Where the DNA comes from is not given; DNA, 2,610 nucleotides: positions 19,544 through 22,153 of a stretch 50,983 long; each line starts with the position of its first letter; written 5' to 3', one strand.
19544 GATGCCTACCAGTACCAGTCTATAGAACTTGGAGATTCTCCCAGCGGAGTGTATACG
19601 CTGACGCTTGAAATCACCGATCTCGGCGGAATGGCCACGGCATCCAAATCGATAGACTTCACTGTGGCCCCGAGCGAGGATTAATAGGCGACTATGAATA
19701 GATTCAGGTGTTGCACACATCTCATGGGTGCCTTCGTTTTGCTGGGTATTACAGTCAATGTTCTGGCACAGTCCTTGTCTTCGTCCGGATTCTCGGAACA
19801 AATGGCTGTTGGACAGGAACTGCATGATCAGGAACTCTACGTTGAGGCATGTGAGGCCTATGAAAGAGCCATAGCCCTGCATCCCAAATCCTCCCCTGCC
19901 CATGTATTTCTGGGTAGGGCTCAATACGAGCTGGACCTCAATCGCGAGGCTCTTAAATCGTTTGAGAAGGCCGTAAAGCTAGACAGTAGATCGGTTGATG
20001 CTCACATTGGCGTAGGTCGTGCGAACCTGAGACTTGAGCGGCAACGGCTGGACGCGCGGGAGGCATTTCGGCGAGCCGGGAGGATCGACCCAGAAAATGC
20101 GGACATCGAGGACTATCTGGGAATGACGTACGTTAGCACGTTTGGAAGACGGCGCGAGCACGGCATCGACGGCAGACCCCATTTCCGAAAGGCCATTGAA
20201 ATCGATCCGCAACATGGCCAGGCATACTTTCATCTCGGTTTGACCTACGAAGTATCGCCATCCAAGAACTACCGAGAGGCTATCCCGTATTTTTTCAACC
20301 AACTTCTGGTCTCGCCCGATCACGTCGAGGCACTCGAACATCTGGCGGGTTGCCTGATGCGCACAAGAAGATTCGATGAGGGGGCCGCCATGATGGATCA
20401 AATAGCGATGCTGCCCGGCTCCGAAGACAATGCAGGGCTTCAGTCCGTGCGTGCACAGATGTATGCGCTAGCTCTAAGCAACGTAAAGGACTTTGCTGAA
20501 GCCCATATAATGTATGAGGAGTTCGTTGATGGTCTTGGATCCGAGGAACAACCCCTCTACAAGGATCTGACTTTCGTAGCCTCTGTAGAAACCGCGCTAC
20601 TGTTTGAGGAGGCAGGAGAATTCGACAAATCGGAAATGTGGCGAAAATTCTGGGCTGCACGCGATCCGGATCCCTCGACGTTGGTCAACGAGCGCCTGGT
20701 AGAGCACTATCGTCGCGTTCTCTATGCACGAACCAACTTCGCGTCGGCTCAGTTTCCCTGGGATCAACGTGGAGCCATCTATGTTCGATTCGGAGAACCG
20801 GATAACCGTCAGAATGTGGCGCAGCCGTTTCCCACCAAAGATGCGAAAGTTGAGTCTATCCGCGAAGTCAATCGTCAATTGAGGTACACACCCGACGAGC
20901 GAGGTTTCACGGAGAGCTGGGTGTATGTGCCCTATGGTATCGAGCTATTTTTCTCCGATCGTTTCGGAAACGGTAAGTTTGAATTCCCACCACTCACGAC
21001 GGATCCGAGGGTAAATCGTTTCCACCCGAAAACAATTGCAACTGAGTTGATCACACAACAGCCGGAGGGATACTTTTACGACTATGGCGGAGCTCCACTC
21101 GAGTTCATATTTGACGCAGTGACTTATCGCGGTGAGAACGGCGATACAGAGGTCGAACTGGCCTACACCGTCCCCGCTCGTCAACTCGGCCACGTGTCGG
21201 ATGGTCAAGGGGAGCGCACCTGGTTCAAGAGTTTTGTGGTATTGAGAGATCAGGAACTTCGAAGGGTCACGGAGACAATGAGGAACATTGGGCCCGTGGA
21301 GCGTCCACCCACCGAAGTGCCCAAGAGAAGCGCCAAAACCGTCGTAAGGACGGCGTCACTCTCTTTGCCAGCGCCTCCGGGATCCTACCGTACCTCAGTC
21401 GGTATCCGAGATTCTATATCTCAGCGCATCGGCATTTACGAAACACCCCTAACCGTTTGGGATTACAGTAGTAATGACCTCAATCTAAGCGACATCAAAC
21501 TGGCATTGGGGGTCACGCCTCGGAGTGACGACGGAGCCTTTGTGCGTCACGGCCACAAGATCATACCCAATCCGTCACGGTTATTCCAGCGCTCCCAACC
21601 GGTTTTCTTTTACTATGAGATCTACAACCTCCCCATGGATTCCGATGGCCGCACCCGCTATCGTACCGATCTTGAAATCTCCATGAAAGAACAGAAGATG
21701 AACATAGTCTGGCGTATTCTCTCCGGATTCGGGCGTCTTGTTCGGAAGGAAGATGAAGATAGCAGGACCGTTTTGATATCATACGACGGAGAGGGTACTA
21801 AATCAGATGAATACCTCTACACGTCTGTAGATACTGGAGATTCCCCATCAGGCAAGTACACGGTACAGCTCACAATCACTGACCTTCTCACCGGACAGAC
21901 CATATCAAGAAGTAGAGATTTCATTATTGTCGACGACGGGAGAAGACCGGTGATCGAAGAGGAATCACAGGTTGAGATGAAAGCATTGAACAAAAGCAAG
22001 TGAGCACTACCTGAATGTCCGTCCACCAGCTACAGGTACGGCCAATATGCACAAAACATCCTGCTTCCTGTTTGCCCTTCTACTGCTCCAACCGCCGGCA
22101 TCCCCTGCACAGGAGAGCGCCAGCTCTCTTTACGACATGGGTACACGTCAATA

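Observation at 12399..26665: Six tandem paralogues of a secreted TPR + GWxTD-like protein occupying about 14 kb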

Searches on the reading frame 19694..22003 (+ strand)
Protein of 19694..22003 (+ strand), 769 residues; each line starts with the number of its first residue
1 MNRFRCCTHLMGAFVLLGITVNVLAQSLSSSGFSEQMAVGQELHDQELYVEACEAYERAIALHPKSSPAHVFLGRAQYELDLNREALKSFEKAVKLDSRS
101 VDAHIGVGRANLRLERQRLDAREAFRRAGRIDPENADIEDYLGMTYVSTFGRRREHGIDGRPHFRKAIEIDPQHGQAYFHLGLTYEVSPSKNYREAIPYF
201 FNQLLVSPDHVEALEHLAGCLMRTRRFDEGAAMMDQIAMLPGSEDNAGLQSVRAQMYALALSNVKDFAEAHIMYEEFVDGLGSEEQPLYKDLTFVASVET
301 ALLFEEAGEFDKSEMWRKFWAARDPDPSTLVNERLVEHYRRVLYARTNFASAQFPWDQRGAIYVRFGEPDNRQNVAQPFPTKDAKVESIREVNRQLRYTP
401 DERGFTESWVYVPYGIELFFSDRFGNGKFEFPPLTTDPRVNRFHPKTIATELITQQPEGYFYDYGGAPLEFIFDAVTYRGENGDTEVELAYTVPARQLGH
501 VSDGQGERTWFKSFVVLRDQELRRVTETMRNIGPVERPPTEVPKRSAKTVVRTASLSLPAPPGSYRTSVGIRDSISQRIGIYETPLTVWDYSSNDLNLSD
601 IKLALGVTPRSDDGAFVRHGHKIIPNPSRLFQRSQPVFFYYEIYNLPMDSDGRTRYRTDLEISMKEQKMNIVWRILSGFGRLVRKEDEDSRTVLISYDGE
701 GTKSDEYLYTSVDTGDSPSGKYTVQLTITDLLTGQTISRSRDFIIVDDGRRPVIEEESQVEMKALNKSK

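Call 4: search_protein_families(library=ncbifam, proteins=[window:19694-22003:+], max_evalue=0.01)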
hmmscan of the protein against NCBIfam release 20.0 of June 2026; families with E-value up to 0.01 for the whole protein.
window:19694-22003:+ (769 aa): 10 families
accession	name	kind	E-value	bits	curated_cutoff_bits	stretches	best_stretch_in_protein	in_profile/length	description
TIGR04514.1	GWxTD_dom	domain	2.9e-14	53.5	28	1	290-387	4-92/105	GWxTD domain-containing protein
TIGR02917.1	PEP_TPR_lipo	equivalog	3.6e-12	45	312.2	2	25-120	151-244/899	XrtA/PEP-CTERM system TPR-repeat protein PrsT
NF040959.1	MamA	equivalog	1.5e-11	44.1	200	1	46-187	50-185/204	magnetosome protein MamA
TIGR02552.1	LcrH_SycD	equivalog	3.1e-08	33.4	104.8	1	38-100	57-119/136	SycD/LcrH family type III secretion system chaperone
TIGR02521.1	type_IV_pilW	equivalog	1.4e-06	28.1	154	1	79-237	43-195/234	type IV pilus biogenesis/stability protein PilW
NF033762.1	social_mot_Tgl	equivalog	1.5e-05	24.5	225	0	120-198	49-121/252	social motility TPR repeat lipoprotein Tgl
NF033920.0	C39_PA2778_fam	equivalog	1.7e-05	24.4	150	1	41-132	164-254/255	PA2778 family cysteine peptidase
TIGR00990.1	3a0801s09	subfamily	0.00019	20.2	757.25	1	51-143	383-474/615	mitochondrial import receptor subunit TOM70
NF052415.1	T3SS_chap_SctY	equivalog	0.0015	19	70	0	206-278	35-104/106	type III secretion apparatus assembly chaperone SctY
NF008391.2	PRK11189.1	equivalog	0.0058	16.2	250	0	161-211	85-133/297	lipoprotein NlpI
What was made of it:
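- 19694..22003 (+): G4, 769 aa: same architecture. This is the copy that was modelled. TIGR04514 53.5 bits (call 4).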

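Call 5: search_protein_families(library=pfam, proteins=[window:19694-22003:+], max_evalue=0.01)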
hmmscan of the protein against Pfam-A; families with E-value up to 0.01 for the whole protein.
window:19694-22003:+ (769 aa): 15 families
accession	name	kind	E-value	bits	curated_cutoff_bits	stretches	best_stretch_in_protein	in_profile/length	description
PF13414.12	TPR_11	-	7.7e-16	57.9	26.8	1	40-80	1-41/42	TPR repeat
PF14559.12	TPR_19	-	2.9e-14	53.6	25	2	191-239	5-53/68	Tetratricopeptide repeat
PF13432.12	TPR_16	-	2.6e-13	50.6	32.7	1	73-136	3-65/65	Tetratricopeptide repeat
PF07719.23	TPR_2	-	1.9e-12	46.7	27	0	69-98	3-32/34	Tetratricopeptide repeat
PF13428.12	TPR_14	-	3.8e-10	39.9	23.5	0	35-75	3-43/44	Tetratricopeptide repeat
PF13431.12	TPR_17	-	4e-10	39.6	24.4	1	164-195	2-31/34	Tetratricopeptide repeat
PF13181.12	TPR_8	-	3e-09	36.7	25.7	0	69-98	3-32/34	Tetratricopeptide repeat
PF00515.34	TPR_1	-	4.8e-09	36.1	27.8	0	69-98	3-32/34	Tetratricopeptide repeat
PF23914.1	TPR_CcmH_CycH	-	2.1e-06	28.1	42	0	64-110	47-93/158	Cytochrome c-type biogenesis protein H TPR domain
PF12895.13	ANAPC3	-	0.0003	21.5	27.2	0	45-93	35-82/82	Anaphase-promoting complex, cyclosome, subunit 3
PF13424.12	TPR_12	-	0.00053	20.6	30.1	0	43-96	13-74/77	Tetratricopeptide repeat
PF13176.12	TPR_7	-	0.00061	20.1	27.9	0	179-208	3-30/36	Tetratricopeptide repeat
PF13174.12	TPR_6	-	0.0027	18.7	26.3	0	50-66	17-33/33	Tetratricopeptide repeat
PF20094.4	GWxTD_dom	-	0.0056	16.9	26.9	0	290-373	35-116/172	GWxTD domain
PF13371.12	TPR_9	-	0.0066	16.9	35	0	46-104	8-66/73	Tetratricopeptide repeat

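Call 79: search_protein_families(library=padloc, proteins=[window:19694-22003:+], max_evalue=0.001)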
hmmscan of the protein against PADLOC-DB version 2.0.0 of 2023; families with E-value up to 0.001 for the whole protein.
window:19694-22003:+ (769 aa): 0 families

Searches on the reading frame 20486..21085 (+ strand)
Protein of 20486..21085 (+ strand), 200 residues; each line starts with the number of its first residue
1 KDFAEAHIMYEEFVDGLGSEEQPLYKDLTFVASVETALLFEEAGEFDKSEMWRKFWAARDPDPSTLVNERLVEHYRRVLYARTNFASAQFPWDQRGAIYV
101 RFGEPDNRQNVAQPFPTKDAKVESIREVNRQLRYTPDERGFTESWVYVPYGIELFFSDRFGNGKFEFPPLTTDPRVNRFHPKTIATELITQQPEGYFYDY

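Call 40: predict_structure(alignment_id=A3)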
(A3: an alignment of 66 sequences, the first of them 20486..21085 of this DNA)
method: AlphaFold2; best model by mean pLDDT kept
length: 200 residues; sequences in the alignment: 66
mean_pLDDT: 91.5   pTM: 0.88
mean pLDDT of the five models: 91.5, 91.3, 90.5, 90.4, 90.4
residues with pLDDT >= 90: 148; 70-90: 48; 50-70: 4; < 50: 0
segments of 3 or more residues with pLDDT < 50: none
pLDDT, mean of each block of 10 residues (from residue 1): 89 95 94 95 94 93 85 95 92 96 95 88 93 80 95 94 92 89 95 81
secondary structure, 60 per line:
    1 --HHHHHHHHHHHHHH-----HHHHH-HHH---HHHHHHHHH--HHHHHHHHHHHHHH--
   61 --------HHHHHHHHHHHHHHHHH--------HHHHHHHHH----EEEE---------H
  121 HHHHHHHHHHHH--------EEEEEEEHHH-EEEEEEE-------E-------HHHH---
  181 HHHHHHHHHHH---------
elements in order: H3-16 H22-26 H34-42 H45-58 H69-85 H94-102 E107-110 H120-132 E141-147 E152-158 H174-177 H181-191

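Call 43: fold_search(model_id=the predicted structure, library=pdb)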
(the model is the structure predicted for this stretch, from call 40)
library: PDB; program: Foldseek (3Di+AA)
matches with E <= 10: 38; with E <= 0.001: 0
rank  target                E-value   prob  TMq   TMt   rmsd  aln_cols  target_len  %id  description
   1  1civ                  1.0e+00  0.03  0.14  0.09  19.1       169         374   15  CHLOROPLAST NADP-DEPENDENT MALATE DEHYDROGENASE FROM FLAVERIA BIDENTIS (released 2000-04-05)
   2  4po6_A                1.4e+00  0.05  0.15  0.10  11.7       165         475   14  Crystal structure of the human TYK2 FERM and SH2 domains with an IFNAR1 intracellular peptide (released 2014-04-02)
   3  6b1u_C                1.8e+00  0.01  0.12  0.08  18.0       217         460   14  Structure of full-length human AMPK (a2b1g1) in complex with a small molecule activator SC4 (released 2018-04-25)
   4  6eqt_A                2.1e+00  0.04  0.20  0.19  14.5       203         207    7  CRYSTAL STRUCTURE OF THE HUMAN KINETOCHORE PROTEIN CENP-N (released 2018-01-17)
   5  4ks9_A                2.4e+00  0.02  0.16  0.10  17.7       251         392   11  Crystal Structure of Malonyl-CoA decarboxylase (Rmet_2797) from Cupriavidus metallidurans, Northeast Structural Genomi (released 2013-06-19)
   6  3qbr_A                2.9e+00  0.03  0.13  0.14  13.1       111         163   12  BakBH3 in complex with sjA (released 2011-04-13)
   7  3hav_B                2.9e+00  0.02  0.10  0.08  20.6       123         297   11  Structure of the streptomycin-ATP-APH(2")-IIa ternary complex (released 2009-11-17)
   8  3q6a_B                3.4e+00  0.04  0.13  0.17   4.7        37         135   22  X-ray crystal structure of the protein SSP2350 from Staphylococcus saprophyticus, Northeast structural genomics consor (released 2011-04-06)
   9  4r8z_A                3.4e+00  0.02  0.14  0.14  14.4       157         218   16  Crystal Structure of PA4781 HD-GYP domain from Pseudomonas aeruginosa at 2.2A resolution showing a bi-metallic Ni ion  (released 2015-03-04)
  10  4gl9_G                3.6e+00  0.03  0.12  0.17  14.2        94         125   13  Crystal structure of inhibitory protein SOCS3 in complex with JAK2 kinase domain and fragment of GP130 intracellular d (released 2013-03-06)
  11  2ysk                  4.1e+00  0.04  0.14  0.18  13.1       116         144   11  Crystal structure of a hypothetical protein TTHA1432 from Thermus thermophilus (released 2008-04-08)
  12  7jl1_B                4.6e+00  0.06  0.12  0.14   7.8        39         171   15  Cryo-EM structure of RIG-I:dsRNA in complex with RIPLET PrySpry domain (monomer) (released 2020-12-09)
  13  8q00_C                4.6e+00  0.02  0.16  0.12  15.0       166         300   12  TssM-Ub-PA complex - A USP-like DUB from B. pseudomallei (193-430) reacted with Ub-PA (released 2023-12-13)
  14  7sr1_B                4.9e+00  0.07  0.16  0.25  12.4        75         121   15  Crystal structure of the human SNX25 regulator of G-protein signalling (RGS) domain (released 2021-11-17)
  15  8cil_B                4.9e+00  0.03  0.15  0.09  12.7       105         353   11  Crystal structure of Coxiella burnetii Fic protein 2 (released 2023-11-15)
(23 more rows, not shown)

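Call 77: fold_search(model_id=the predicted structure, library=viral)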
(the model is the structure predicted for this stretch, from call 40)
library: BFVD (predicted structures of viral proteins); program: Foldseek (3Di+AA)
matches with E <= 10: 106; with E <= 0.001: 0
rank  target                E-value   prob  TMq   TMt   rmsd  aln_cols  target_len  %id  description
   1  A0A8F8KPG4            8.1e-01  0.05  0.20  0.19  13.7       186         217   12  Uncharacterized protein [Clandestinovirus]
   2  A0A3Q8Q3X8            1.2e+00  0.15  0.20  0.18   6.5        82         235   22  Uncharacterized protein [Sulfolobales Beppu filamentous virus 3]
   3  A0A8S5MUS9            1.4e+00  0.02  0.14  0.08  19.9       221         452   11  MPN domain-containing protein [Siphoviridae sp. ctutT7]
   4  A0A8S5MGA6            1.5e+00  0.10  0.16  0.12  11.1       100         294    7  Uncharacterized protein [Siphoviridae sp. ctcfw7]
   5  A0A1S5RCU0            1.5e+00  0.03  0.13  0.15  12.8       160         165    9  Uncharacterized protein [Lactobacillus phage P1]
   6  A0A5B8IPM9            1.8e+00  0.04  0.12  0.17  12.4       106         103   10  Uncharacterized protein [Mimiviridae sp. ChoanoV1]
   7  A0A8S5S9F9            1.9e+00  0.08  0.22  0.27  12.8       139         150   14  Uncharacterized protein [Myoviridae sp. ctByu2]
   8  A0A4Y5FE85            2.1e+00  0.07  0.17  0.18  14.4        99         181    9  (no name in the UniProt tables at hand)
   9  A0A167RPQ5            2.2e+00  0.02  0.13  0.13  15.1       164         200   10  Uncharacterized protein [Powai lake megavirus]
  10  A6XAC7                2.4e+00  0.04  0.12  0.24  11.2        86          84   10  Uncharacterized protein [Actinomyces phage Av-1]
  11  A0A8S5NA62            2.7e+00  0.02  0.12  0.12  15.0       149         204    6  Tail protein [Siphoviridae sp. ctuaf34]
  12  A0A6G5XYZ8            2.8e+00  0.09  0.16  0.28  11.4        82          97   10  (no name in the UniProt tables at hand)
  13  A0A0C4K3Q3            2.8e+00  0.08  0.15  0.25   8.3        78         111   18  (no name in the UniProt tables at hand)
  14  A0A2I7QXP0            2.8e+00  0.03  0.12  0.11  10.4        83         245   12  (no name in the UniProt tables at hand)
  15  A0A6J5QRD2            3.2e+00  0.08  0.15  0.20  10.2        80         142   15  Uncharacterized protein [uncultured Caudovirales phage]
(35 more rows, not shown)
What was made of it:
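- Tried and rejected: Foldseek of the isolated GWxTD domain gave nothing significant in PDB (call 43) or BFVD (call 77).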
